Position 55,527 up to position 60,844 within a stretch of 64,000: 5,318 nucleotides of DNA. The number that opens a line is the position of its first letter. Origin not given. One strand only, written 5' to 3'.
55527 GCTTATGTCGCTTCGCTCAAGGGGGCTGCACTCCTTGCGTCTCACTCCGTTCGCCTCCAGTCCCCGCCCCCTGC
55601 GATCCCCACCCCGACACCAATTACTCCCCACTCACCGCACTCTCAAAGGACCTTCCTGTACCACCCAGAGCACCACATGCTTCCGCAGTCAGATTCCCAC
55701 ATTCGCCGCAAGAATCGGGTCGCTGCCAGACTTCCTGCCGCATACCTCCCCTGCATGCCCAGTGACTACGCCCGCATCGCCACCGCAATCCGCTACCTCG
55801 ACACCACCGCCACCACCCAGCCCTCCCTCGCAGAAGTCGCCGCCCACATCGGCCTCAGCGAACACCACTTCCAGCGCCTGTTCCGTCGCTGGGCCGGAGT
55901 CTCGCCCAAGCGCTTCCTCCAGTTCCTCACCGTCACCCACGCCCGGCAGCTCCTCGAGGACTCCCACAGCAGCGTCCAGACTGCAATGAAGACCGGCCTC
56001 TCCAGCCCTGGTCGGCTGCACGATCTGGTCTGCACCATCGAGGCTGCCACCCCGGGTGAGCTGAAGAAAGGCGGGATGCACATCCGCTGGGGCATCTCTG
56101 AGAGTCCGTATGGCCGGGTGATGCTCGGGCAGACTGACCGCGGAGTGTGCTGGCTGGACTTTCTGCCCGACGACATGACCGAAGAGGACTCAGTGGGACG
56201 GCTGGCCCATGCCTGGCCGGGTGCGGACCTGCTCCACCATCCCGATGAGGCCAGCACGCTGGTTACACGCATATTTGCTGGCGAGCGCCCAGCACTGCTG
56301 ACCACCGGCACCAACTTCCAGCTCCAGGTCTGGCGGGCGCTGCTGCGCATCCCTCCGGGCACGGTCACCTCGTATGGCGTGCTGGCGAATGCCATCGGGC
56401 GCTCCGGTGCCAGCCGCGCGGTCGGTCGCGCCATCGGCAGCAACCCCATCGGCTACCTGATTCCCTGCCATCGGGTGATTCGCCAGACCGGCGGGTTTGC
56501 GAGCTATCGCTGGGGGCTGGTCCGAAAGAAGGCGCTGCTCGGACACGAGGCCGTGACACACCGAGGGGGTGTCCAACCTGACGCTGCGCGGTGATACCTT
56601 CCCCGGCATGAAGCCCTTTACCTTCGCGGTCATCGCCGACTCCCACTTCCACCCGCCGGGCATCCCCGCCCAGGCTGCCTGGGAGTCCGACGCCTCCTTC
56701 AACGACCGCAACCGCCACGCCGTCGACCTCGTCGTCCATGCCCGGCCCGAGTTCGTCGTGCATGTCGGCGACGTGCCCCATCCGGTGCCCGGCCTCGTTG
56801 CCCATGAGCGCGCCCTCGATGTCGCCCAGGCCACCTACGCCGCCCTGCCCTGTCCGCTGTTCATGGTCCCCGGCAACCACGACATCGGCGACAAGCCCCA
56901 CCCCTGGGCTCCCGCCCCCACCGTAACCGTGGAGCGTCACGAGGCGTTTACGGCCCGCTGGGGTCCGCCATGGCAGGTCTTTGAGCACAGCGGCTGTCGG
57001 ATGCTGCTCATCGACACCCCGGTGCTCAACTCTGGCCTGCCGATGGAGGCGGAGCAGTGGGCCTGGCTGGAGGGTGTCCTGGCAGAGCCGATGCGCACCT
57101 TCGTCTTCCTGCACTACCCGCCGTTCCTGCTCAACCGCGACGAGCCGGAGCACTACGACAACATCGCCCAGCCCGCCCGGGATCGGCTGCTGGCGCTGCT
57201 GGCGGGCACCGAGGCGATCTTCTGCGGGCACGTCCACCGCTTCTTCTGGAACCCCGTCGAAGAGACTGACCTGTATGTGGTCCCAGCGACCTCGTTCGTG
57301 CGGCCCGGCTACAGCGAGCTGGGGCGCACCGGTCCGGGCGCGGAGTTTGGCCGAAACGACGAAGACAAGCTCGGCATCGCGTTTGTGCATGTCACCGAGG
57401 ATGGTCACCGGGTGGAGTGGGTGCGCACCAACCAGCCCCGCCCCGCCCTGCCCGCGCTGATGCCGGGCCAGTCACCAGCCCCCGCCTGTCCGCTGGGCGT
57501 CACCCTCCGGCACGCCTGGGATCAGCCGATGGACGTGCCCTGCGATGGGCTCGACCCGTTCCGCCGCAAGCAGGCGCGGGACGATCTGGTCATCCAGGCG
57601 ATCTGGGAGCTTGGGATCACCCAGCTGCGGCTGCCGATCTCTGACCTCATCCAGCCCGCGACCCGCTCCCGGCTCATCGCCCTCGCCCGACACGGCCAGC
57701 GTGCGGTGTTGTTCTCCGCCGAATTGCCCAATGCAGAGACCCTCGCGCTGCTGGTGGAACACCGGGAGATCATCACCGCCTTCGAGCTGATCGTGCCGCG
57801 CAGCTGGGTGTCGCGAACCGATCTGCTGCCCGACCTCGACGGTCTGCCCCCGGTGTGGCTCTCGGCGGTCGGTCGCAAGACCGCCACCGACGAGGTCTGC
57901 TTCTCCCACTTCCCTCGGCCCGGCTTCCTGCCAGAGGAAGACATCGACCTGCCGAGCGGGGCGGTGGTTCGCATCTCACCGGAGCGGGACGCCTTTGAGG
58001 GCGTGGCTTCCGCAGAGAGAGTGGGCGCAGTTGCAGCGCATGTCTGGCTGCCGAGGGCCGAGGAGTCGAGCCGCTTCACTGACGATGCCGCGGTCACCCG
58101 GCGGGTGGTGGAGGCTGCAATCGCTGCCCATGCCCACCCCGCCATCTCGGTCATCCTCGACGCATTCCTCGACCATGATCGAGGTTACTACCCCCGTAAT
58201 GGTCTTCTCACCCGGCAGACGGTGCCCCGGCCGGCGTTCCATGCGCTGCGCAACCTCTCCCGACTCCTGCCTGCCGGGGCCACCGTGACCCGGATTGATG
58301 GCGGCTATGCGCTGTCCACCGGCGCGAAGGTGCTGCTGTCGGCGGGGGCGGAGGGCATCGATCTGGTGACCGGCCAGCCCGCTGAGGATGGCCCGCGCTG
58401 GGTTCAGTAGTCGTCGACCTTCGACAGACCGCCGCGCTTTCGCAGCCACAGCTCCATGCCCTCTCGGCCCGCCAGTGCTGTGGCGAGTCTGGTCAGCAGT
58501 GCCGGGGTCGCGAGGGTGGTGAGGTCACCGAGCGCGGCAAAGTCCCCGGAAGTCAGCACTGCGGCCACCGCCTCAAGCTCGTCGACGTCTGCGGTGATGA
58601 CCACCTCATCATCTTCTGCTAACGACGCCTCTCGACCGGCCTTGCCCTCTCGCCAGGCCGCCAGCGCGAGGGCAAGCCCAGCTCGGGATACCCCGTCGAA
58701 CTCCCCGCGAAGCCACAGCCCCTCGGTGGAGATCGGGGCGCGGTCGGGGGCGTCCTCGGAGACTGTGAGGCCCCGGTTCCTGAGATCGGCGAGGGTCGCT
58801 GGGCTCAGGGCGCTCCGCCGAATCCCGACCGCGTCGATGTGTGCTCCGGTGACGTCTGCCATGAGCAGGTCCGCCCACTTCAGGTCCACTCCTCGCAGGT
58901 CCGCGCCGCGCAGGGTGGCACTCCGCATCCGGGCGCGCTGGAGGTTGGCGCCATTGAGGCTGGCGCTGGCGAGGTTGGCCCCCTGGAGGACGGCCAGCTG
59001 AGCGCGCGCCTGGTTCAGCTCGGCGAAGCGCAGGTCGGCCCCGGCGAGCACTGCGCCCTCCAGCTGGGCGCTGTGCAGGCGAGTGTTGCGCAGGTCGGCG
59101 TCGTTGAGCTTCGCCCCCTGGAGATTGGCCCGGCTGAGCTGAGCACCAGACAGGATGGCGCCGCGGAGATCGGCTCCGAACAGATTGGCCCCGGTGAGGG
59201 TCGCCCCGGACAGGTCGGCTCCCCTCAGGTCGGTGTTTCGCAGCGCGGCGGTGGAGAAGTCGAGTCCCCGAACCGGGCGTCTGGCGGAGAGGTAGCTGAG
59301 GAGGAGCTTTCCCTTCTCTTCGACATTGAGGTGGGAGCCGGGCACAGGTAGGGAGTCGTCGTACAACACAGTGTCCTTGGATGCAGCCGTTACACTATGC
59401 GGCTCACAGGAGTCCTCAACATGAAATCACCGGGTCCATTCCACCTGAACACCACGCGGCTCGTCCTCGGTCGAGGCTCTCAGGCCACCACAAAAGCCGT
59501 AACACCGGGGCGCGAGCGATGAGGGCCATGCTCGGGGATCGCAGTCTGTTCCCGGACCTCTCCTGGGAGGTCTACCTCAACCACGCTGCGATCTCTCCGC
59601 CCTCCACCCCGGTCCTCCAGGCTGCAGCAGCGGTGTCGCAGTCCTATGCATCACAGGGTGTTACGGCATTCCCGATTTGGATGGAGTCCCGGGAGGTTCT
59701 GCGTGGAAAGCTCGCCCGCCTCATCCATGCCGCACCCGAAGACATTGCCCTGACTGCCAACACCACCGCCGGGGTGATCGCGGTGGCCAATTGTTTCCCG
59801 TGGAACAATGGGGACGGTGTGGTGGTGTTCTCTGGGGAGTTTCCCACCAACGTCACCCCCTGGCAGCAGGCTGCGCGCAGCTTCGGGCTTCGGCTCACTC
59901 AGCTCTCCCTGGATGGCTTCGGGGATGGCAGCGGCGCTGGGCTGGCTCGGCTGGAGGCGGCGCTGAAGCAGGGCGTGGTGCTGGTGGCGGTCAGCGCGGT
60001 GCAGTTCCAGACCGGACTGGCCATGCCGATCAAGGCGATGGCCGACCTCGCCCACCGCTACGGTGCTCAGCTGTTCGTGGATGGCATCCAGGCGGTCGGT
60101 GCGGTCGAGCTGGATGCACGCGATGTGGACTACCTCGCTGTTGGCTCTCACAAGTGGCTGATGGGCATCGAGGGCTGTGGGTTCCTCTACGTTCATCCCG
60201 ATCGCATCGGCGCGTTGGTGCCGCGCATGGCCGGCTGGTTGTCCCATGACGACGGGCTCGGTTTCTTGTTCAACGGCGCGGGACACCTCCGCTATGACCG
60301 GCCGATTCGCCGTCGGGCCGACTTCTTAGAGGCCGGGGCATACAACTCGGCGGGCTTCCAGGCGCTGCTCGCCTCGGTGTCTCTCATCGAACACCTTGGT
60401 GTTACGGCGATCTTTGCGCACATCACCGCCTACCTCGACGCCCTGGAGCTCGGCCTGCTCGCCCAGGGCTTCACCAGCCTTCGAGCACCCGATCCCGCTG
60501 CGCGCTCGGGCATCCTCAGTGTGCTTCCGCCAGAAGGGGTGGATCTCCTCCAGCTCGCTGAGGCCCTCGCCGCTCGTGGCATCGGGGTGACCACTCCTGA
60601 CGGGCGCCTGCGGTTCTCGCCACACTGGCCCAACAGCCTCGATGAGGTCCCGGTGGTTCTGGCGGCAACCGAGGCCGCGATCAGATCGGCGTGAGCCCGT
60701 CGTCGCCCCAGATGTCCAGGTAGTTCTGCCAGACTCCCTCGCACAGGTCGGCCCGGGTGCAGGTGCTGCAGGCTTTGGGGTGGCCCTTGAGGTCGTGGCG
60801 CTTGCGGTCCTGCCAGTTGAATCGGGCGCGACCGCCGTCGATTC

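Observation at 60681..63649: Three tightly coupled radical SAM genes immediately downstream of the HxS precursor: a variant His-Xaa-Ser maturation operon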

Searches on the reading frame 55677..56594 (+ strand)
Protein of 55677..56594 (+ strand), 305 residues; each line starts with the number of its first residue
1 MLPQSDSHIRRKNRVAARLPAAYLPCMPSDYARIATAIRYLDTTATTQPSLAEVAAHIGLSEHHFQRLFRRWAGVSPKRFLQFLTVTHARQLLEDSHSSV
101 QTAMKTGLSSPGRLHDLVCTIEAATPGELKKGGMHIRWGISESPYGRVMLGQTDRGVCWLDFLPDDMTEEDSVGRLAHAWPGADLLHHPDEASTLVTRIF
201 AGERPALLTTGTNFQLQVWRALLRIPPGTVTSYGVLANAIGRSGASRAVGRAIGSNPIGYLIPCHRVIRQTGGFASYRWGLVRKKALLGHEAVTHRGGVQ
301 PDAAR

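Call 47: search_protein_families(library=pfam, proteins=[window:55677-56594:+], max_evalue=0.0001)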
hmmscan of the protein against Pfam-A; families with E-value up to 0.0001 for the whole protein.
window:55677-56594:+ (305 aa): 3 families
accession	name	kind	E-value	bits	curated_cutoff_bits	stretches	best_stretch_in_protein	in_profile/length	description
PF01035.26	DNA_binding_1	-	1.8e-30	105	27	1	213-293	1-81/81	6-O-methylguanine DNA methyltransferase, DNA binding domain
PF12833.13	HTH_18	-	2.4e-14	53.8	33.6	1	55-131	2-79/80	Helix-turn-helix domain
PF00165.29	HTH_AraC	-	7.6e-08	32.7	26.6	1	50-82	10-42/42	Bacterial regulatory helix-turn-helix proteins, AraC family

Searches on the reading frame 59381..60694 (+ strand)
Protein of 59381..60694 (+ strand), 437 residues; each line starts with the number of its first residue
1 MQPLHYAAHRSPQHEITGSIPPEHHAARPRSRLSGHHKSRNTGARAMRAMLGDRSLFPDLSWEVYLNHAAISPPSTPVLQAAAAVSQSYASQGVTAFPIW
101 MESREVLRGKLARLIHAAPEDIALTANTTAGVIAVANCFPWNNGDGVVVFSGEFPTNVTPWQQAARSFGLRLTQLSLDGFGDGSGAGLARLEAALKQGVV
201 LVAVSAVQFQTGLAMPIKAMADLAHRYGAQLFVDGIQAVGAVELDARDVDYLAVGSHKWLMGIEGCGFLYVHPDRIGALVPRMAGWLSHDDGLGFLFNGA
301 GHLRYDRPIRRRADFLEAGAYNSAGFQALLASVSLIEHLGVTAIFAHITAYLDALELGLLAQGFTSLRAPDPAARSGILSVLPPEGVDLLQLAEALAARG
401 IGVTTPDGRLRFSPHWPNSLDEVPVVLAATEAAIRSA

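Call 3: search_protein_families(library=ncbifam, proteins=[window:59381-60694:+], max_evalue=0.01)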
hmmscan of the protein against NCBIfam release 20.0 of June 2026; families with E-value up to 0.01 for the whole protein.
window:59381-60694:+ (437 aa): 24 families
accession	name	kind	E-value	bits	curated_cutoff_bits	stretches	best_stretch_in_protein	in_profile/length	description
TIGR01979.1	sufS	subfamily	1.3e-29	103.3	475.1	1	64-404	20-356/403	SufS family cysteine desulfurase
NF006791.0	PRK09295.1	equivalog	2.5e-22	79.6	661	1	86-350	48-308/406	cysteine desulfurase SufS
NF041166.1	f2_encap_cargo1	exception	2.9e-19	69.6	800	1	107-353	294-532/623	family 2A encapsulin nanocompartment cargo protein cysteine desulfurase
NF008126.0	PRK10874.1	equivalog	3.9e-19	69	607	1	56-402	12-351/401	cysteine desulfurase CsdA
TIGR01976.1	am_tr_V_VC1184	hypoth_equivalog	8e-19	68.2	352.35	1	54-280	7-240/401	cysteine desulfurase-like protein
TIGR03392.1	FeS_syn_CsdA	equivalog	1.8e-18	66.9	493.6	1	56-403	9-349/398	cysteine desulfurase CsdA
TIGR01977.1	am_tr_V_EF2568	hypoth_equivalog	1.1e-17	64.1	377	1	65-399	2-326/376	cysteine desulfurase family protein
TIGR03402.1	FeS_nifS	equivalog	8.7e-17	60.9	530.75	1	65-272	2-211/379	cysteine desulfurase NifS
TIGR04343.1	egtE_PLP_lyase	equivalog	6.6e-16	58.1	400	1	64-285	15-229/370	ergothioneine biosynthesis PLP-dependent enzyme EgtE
NF040779.1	Sec_lyase_SclA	exception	8.9e-14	51.2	525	1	64-399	1-326/378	selenocysteine lyase SclA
NF010611.0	PRK14012.1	equivalog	3e-12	46.2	548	1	104-273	53-222/406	IscS subfamily cysteine desulfurase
TIGR03301.1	PhnW-AepZ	equivalog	5.3e-12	45.8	360.8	1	106-278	35-207/355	2-aminoethylphosphonate aminotransferase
NF002806.0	PRK02948.1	subfamily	3.4e-11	42.8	304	1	64-275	2-216/381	IscS subfamily cysteine desulfurase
TIGR02006.1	IscS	equivalog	1.3e-10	40.9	643.2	1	103-272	48-217/402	IscS subfamily cysteine desulfurase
NF051467.1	peri_mod_PvdN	equivalog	2.4e-10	39.7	650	1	106-294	100-299/425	pyoverdine-tailoring periplasmic protein PvdN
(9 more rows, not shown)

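Call 4: search_protein_families(library=pfam, proteins=[window:59381-60694:+], max_evalue=0.01)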
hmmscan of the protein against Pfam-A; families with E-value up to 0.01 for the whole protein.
window:59381-60694:+ (437 aa): 2 families
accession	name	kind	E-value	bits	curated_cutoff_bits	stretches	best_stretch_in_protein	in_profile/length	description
PF00266.25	Aminotran_5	-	1.7e-36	126.4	21.5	1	64-405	1-337/371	Aminotransferase class-V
PF00155.27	Aminotran_1_2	-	0.00055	19.7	19.7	1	88-275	29-237/361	Aminotransferase class I and II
